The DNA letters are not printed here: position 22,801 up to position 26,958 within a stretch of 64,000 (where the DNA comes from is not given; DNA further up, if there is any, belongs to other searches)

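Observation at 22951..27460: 1285-aa single-chain fusion of MMPL-like exporter, LPLAT acyltransferase and SAM methyltransferase, adjacent to a YceI lipid-binding protein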

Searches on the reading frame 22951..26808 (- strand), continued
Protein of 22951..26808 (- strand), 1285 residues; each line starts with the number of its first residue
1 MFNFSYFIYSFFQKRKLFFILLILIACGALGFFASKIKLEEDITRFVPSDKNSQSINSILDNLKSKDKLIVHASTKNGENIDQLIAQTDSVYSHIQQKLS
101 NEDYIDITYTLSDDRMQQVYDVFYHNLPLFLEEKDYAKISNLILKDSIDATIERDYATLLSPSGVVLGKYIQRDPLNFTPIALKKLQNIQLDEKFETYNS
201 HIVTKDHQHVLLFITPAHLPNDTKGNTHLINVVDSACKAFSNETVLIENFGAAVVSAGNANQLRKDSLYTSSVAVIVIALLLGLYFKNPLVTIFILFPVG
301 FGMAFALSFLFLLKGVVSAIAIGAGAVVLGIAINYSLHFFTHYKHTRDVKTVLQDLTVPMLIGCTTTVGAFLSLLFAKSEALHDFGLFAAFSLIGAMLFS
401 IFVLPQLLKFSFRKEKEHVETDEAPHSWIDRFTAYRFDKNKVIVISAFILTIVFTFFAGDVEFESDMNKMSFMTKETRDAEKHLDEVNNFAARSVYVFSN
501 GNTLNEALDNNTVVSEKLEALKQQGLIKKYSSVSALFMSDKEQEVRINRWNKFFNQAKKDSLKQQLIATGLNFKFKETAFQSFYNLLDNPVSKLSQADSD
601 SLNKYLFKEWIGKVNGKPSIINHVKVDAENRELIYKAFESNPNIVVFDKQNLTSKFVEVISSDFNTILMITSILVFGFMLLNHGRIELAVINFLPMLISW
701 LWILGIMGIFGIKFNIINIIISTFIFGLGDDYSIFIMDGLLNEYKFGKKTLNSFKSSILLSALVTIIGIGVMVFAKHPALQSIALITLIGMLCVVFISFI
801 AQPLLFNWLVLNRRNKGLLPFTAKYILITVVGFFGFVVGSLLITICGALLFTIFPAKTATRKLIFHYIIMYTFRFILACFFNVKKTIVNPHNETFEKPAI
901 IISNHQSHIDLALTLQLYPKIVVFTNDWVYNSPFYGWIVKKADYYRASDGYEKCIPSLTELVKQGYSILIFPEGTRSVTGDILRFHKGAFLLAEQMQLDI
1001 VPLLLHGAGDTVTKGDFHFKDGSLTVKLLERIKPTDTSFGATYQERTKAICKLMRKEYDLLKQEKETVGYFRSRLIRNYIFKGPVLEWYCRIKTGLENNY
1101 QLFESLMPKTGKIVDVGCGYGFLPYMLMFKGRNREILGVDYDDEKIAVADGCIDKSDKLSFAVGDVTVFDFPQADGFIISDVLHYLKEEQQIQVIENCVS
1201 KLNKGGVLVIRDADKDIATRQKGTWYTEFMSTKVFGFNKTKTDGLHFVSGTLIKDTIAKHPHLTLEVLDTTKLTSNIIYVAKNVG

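Call 33: search_protein_representatives(protein=window:22954-26553:-)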
Query: 1200 residues. Proteins with E-value up to 0.001 (for the whole library): 21829; up to 1e-10: 6035; up to 1e-30: 1346. The best 150 are listed.
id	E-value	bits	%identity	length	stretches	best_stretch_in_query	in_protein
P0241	0.0e+00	1186.2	47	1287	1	4-1195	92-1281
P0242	0.0e+00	1182.2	46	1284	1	5-1198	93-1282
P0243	0.0e+00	1170.7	46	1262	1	8-1198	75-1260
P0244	0.0e+00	1165.9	45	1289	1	27-1197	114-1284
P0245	0.0e+00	1123.2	44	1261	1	22-1196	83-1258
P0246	0.0e+00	1115.6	44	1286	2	21-1197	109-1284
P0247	0.0e+00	1105.4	45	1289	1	21-1196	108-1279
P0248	0.0e+00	1101.7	44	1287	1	21-1197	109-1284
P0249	0.0e+00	1099.8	46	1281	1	22-1197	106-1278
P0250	0.0e+00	1091.9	43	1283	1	8-1197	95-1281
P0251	0.0e+00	1084.8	43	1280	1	19-1195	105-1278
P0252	0.0e+00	1065.0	43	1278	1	25-1195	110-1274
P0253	0.0e+00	1063.1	43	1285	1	4-1198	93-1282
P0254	0.0e+00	1062.1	43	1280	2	13-1195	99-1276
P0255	0.0e+00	1060.7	43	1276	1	4-1197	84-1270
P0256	0.0e+00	1058.3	44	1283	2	24-1198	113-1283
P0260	0.0e+00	1033.4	43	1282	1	24-1196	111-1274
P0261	0.0e+00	1028.8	42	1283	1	19-1197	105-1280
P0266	2.6e-297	1006.0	40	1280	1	5-1192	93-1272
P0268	2.1e-296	1003.0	41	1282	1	19-1196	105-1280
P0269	1.2e-295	1000.5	42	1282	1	21-1193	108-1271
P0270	2.1e-293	993.1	39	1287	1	14-1198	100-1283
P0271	1.1e-292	990.7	39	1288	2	35-1197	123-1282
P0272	3.4e-292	989.1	40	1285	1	9-1197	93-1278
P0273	5.4e-288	975.2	39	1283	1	15-1197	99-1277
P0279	6.9e-282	954.9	40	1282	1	4-1197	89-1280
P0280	6.6e-281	951.7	39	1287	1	19-1197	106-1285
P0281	8.7e-281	951.3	41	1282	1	12-1198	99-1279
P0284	3.0e-275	932.9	39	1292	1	36-1197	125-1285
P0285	6.7e-275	931.8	39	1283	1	21-1197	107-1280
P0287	1.2e-274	931.0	37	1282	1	18-1196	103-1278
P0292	1.4e-271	920.8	38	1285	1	12-1197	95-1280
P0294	3.5e-271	919.5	37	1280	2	19-1195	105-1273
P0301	2.6e-268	910.0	38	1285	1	21-1197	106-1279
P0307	2.7e-263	893.3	39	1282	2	23-1195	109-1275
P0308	3.4e-262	889.7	37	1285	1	26-1198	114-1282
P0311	2.0e-260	883.9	37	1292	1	12-1194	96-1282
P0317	5.2e-256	869.2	37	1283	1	21-1195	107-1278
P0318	1.1e-255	868.2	38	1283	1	22-1197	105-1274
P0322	9.6e-254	861.7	37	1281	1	10-1198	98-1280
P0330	1.8e-245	834.3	36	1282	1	26-1198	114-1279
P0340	8.0e-239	812.3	37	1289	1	27-1196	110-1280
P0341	2.8e-238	810.5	34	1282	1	38-1197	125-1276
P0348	4.4e-234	796.6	35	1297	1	28-1197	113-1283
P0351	4.3e-233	793.4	34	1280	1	31-1195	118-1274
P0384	1.9e-216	738.2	34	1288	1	33-1198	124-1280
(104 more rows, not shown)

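Call 36: find_encoding_contigs(protein=P0230, flank=10000, max_places=1)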
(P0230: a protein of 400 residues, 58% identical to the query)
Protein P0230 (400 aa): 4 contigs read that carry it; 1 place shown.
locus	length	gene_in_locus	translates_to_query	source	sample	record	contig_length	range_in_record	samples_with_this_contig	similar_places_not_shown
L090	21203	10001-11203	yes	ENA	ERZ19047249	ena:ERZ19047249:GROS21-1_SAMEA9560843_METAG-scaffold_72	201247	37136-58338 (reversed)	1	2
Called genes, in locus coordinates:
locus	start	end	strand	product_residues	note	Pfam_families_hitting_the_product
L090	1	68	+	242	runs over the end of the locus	PF00106:adh_short, PF08659:KR, PF13561:adh_short_C2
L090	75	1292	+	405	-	PF00109:ketoacyl-synt, PF02801:Ketoacyl-synt_C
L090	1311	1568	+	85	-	PF00550:PP-binding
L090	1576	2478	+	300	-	PF03279:Lip_A_acyltrans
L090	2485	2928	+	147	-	PF22817:ApeP-like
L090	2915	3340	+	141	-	PF13279:4HBT_2, PF03061:4HBT (weak)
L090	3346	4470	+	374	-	PF00109:ketoacyl-synt, PF08545:ACP_syn_III (weak), PF02801:Ketoacyl-synt_C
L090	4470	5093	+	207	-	-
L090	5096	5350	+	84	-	PF00550:PP-binding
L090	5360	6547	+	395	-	PF00109:ketoacyl-synt, PF02801:Ketoacyl-synt_C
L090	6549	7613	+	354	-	PF00109:ketoacyl-synt, PF13723:Ketoacyl-synt_2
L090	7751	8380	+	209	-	PF01522:Polysacc_deac_1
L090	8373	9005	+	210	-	PF03548:LolA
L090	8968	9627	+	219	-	-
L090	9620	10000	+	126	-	PF22818:ApeI-like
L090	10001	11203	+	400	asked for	PF00535:Glycos_transf_2, PF09835:DUF2062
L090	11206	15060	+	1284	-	PF03176:MMPL, PF01553:Acyltransferase, PF05175:MTS, PF08241:Methyltransf_11, PF08242:Methyltransf_12, PF13489:Methyltransf_23 (weak), PF13649:Methyltransf_25, PF13847:Methyltransf_31, +1 more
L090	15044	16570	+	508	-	PF00890:FAD_binding_2, PF01266:DAO, PF01494:FAD_binding_3 (faint), PF01593:Amino_oxidase, PF01946:Thi4 (weak), PF03486:HI0933_like (faint), PF12831:FAD_oxidored (faint), PF13450:NAD_binding_8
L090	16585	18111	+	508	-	-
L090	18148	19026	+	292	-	PF02900:LigB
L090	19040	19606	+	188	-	PF07609:DUF1572, PF12867:DinB_2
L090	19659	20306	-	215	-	-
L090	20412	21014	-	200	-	PF02190:LON_substr_bdg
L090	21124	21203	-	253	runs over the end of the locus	PF03938:OmpH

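Call 37: find_encoding_contigs(protein=P0218, flank=10000, max_places=1)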
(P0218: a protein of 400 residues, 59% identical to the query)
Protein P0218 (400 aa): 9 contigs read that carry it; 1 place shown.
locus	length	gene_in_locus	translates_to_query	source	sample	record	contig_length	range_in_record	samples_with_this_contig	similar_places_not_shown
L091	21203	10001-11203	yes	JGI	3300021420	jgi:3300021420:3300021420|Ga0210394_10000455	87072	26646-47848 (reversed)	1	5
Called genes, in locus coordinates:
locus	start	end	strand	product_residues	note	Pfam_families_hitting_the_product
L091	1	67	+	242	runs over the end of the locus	PF00106:adh_short, PF08659:KR, PF13561:adh_short_C2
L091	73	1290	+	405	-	PF00109:ketoacyl-synt, PF02801:Ketoacyl-synt_C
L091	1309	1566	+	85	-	PF00550:PP-binding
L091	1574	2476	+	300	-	PF03279:Lip_A_acyltrans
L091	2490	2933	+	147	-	PF22817:ApeP-like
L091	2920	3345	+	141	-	PF13279:4HBT_2, PF03061:4HBT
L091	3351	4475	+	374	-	PF00109:ketoacyl-synt, PF08545:ACP_syn_III (faint), PF02801:Ketoacyl-synt_C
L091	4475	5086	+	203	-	-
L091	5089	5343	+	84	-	PF00550:PP-binding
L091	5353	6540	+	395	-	PF00109:ketoacyl-synt, PF02801:Ketoacyl-synt_C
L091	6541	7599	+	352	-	PF00109:ketoacyl-synt (weak), PF13723:Ketoacyl-synt_2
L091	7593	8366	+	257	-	PF01522:Polysacc_deac_1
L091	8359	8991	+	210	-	PF03548:LolA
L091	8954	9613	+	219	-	-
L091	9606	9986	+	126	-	PF22818:ApeI-like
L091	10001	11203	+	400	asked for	PF00535:Glycos_transf_2, PF09835:DUF2062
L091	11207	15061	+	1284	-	PF03176:MMPL, PF01553:Acyltransferase, PF05175:MTS, PF08241:Methyltransf_11, PF08242:Methyltransf_12, PF13489:Methyltransf_23, PF13649:Methyltransf_25, PF13847:Methyltransf_31, +2 more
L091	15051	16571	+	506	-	PF00890:FAD_binding_2, PF01266:DAO, PF01494:FAD_binding_3 (faint), PF01593:Amino_oxidase, PF01946:Thi4 (weak), PF12831:FAD_oxidored (faint), PF13450:NAD_binding_8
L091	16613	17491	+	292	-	PF02900:LigB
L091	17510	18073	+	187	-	PF07609:DUF1572, PF12867:DinB_2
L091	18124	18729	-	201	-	-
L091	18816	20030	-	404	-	PF00657:Lipase_GDSL, PF13472:Lipase_GDSL_2, PF04311:DUF459 (faint)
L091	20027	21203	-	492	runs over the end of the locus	PF13472:Lipase_GDSL_2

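Call 43: list_cluster_members(proteins=[L086:10001-13846:+, L073:9980-13831:+, L074:9980-13831:+, L080:9980-13831:+, window:22954-26808:-])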
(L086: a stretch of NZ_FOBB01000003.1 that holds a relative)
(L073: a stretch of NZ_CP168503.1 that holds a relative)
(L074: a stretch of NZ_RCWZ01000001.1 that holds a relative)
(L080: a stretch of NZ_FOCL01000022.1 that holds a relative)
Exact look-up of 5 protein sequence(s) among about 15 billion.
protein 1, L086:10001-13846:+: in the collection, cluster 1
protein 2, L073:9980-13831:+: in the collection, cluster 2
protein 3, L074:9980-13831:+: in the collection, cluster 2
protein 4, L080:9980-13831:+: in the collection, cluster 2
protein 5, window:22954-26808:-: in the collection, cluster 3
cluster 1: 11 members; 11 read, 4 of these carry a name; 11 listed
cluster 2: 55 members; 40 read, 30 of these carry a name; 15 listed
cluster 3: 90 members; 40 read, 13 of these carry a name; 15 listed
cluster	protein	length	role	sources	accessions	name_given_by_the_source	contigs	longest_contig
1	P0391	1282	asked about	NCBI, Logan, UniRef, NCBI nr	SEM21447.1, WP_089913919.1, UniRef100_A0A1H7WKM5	1-acyl-sn-glycerol-3-phosphate acyltransferases [Chitinophaga rupis] | 1-acyl-sn-glycerol-3-phosphate acyltransferases n=1 Tax=Chitinophaga rupis TaxID=573321 ... | trifunctional MMPL family transporter/lysophospholipid acyltransferase/class I ...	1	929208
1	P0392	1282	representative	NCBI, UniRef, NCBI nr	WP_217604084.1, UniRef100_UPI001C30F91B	trifunctional MMPL family transporter/lysophospholipid acyltransferase/class I ...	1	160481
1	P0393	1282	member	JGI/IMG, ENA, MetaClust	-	\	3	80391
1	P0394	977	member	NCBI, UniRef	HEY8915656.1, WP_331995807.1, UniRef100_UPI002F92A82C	MAG TPA: 1-acyl-sn-glycerol-3-phosphate acyltransferase, partial [Chitinophaga sp.] | 1-acyl-sn-glycerol-3-phosphate acyltransferase n=1 Tax=Chitinophaga sp. TaxID=1869181 ...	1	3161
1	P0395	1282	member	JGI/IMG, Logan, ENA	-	-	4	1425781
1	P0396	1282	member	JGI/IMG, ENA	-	-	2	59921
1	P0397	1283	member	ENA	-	-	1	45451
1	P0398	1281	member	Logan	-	-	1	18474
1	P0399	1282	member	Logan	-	-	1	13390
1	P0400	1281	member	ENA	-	-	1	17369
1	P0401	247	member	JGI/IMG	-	-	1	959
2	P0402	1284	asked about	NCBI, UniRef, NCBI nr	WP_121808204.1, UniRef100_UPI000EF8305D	trifunctional MMPL family transporter/lysophospholipid acyltransferase/class I ...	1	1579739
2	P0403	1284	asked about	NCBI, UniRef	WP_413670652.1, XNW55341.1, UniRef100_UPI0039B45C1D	1-acyl-sn-glycerol-3-phosphate acyltransferase [Mucilaginibacter sp. Mucisp86] | 1-acyl-sn-glycerol-3-phosphate acyltransferase n=1 Tax=Mucilaginibacter sp. Mucisp86 ...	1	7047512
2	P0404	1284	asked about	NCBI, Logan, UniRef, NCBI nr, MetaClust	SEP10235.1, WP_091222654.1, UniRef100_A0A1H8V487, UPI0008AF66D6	1-acyl-sn-glycerol-3-phosphate acyltransferases [Mucilaginibacter gossypiicola] | 1-acyl-sn-glycerol-3-phosphate acyltransferases n=1 Tax=Mucilaginibacter gossypiicola ... | trifunctional MMPL family transporter/lysophospholipid acyltransferase/class I ...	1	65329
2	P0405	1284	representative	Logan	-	-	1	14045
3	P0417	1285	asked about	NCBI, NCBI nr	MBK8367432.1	MAG: 1-acyl-sn-glycerol-3-phosphate acyltransferase [Bacteroidetes bacterium] | 1-acyl-sn-glycerol-3-phosphate acyltransferase [Bacteroidota bacterium]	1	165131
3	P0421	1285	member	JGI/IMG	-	uncharacterized protein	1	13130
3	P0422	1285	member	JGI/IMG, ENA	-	1-acyl-sn-glycerol-3-phosphate acyltransferase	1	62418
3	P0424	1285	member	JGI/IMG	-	uncharacterized protein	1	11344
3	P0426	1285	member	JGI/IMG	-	1-acyl-sn-glycerol-3-phosphate acyltransferase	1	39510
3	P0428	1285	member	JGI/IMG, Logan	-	1-acyl-sn-glycerol-3-phosphate acyltransferase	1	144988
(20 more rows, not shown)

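Call 44: search_solved_structures(query=window:22954-26808:-, max_evalue=0.001)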
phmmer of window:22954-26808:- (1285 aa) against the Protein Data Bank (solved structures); distinct sequences matched with E-value up to 0.001: 6.
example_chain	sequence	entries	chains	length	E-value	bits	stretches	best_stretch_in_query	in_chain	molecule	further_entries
5kym_A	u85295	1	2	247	6.7e-14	54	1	828-1052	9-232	1-acyl-sn-glycerol-3-phosphate acyltransferase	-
6wu0_B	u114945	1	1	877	5.4e-07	31.1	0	271-410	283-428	Hopanoid biosynthesis associated RND transporter like protein HpnN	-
5khn_B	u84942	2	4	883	7.8e-06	27.3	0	672-807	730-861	RND transporter | Putative RND superfamily efflux pump membrane protein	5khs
8rdl_A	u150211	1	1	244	0.00023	22.4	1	1102-1217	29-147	ToxA protein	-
1ve3_A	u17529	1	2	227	0.0007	20.8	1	1097-1206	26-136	hypothetical protein PH0226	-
6uv6_A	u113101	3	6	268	0.00077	20.7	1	1109-1212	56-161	D-glucose O-methyltransferase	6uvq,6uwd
